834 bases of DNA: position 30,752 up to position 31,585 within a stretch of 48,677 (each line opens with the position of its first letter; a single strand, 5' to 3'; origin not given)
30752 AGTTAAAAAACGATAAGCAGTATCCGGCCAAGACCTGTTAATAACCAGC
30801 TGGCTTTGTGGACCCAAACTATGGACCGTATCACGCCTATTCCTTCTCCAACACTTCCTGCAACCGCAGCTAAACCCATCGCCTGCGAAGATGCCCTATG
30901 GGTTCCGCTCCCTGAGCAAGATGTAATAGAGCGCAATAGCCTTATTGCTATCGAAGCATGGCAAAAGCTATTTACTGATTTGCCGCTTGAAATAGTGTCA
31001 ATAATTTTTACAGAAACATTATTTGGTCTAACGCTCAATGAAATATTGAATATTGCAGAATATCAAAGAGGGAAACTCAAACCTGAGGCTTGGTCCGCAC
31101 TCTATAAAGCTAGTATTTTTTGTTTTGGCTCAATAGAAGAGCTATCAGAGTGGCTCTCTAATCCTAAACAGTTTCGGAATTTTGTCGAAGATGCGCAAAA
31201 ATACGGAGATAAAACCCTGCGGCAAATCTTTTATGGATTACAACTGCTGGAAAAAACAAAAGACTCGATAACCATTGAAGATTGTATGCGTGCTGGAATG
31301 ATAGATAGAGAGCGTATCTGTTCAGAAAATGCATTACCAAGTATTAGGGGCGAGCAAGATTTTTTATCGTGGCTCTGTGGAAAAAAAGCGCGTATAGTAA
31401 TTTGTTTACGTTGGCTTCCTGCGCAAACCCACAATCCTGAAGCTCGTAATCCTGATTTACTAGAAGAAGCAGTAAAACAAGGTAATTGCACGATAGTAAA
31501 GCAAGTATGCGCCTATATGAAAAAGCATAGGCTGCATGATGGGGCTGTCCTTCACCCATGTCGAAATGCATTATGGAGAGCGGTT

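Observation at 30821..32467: F-box + ankyrin protein with a C-terminal hydrophobic anchor: an AnkB-like architecture using a TM tail instead of a CaaX box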

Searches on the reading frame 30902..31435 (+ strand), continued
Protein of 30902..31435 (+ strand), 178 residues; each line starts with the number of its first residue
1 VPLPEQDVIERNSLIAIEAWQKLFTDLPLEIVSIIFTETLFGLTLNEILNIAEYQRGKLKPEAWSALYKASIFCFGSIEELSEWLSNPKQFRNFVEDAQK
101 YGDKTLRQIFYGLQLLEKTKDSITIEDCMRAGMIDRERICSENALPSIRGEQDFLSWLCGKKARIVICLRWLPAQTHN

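Call 99: find_encoding_contigs(protein=P0010, flank=10000, max_places=2)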
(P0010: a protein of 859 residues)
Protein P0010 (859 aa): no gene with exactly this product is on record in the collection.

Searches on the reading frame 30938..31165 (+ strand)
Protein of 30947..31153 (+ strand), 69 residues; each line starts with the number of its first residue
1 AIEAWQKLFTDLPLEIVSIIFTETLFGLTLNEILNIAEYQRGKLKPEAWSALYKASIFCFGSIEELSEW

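Call 19: search_protein_families(library=pfam, proteins=[window:30947-31153:+], max_evalue=10)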
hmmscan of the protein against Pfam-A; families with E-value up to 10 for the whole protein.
seq(69 aa): 2 families
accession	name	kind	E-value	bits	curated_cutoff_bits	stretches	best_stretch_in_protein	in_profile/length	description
PF02340.21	PRRSV_Env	-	0.059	13.7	27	1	23-59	158-194/206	PRRSV putative envelope protein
PF24864.1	DUF7730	-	0.12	12.1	27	1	7-29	7-29/235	Domain of unknown function (DUF7730)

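Call 34: search_solved_structures(query=A3, max_evalue=10, show_alignments=3)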
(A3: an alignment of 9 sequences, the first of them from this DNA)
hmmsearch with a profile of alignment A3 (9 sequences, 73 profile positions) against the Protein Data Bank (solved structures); distinct sequences matched with E-value up to 10: 1.
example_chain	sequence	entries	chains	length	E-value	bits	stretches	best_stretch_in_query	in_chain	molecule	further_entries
1nex_B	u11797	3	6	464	1.6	11.9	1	2-33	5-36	CDC4 protein | Cell division control protein 4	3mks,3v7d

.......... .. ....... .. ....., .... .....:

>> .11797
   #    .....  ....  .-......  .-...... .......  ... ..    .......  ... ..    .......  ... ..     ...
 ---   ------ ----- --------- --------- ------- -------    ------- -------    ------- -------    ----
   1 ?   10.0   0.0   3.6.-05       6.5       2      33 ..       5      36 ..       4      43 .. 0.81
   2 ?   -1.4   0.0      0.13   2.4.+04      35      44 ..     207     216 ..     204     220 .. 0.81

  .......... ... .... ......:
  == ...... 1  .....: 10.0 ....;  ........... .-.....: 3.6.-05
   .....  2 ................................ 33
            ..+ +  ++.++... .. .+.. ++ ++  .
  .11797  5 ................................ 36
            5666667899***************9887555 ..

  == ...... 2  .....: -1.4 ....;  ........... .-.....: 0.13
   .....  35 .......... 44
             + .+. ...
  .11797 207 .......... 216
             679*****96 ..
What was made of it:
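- Tried and rejected: PDB phmmer and profile searches: only the yeast Cdc4 F-box at E=1.6 with the close-family profile (call 34).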

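Call 66: search_solved_structures(query=A7, max_evalue=10, show_alignments=5)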
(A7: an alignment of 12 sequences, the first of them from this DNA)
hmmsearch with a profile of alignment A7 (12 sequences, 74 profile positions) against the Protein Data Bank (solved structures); distinct sequences matched with E-value up to 10: 2.
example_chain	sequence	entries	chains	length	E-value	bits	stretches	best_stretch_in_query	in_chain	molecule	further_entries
9zem_A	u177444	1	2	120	0.18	14.8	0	26-53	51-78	HeliScrew4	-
4r6f_A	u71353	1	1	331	2.5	11.1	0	7-40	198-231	Leucine rich repeat DLRR_I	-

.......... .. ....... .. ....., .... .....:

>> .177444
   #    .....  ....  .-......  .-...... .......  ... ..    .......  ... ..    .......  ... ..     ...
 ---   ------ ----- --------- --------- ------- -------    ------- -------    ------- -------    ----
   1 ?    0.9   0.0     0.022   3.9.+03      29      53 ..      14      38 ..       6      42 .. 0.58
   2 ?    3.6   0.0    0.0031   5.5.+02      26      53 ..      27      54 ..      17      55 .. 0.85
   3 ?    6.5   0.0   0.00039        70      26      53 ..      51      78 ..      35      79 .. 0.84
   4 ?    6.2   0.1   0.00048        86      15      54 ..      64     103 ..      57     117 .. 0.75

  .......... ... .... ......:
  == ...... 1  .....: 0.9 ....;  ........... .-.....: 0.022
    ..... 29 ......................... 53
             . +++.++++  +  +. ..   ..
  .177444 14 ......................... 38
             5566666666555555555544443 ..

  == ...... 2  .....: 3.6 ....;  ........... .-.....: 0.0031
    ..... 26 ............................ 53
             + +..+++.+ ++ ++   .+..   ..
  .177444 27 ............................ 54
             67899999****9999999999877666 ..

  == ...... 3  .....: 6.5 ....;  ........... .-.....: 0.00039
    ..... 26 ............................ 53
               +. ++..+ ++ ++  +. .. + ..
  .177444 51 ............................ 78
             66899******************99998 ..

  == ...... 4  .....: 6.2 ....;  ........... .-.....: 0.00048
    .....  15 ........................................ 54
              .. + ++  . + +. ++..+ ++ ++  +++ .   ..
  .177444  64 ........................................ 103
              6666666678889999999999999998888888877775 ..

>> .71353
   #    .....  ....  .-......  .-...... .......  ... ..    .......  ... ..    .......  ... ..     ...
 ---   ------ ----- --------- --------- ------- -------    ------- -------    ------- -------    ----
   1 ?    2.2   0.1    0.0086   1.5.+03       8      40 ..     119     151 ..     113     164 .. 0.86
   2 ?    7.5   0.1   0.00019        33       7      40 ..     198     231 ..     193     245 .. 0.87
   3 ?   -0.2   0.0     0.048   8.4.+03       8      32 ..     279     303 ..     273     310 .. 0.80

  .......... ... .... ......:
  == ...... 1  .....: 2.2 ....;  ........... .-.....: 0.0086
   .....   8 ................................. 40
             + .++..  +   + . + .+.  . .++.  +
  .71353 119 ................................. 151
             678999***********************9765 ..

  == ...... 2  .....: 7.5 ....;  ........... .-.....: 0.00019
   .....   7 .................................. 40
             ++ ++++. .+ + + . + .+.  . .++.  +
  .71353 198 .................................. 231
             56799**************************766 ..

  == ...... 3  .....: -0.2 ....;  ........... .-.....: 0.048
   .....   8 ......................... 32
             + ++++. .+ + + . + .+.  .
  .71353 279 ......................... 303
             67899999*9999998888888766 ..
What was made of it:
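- The broad family profile finds no F-box protein in the PDB (call 66).
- Tried and rejected: The broader profile found nothing related to F-box (call 66).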
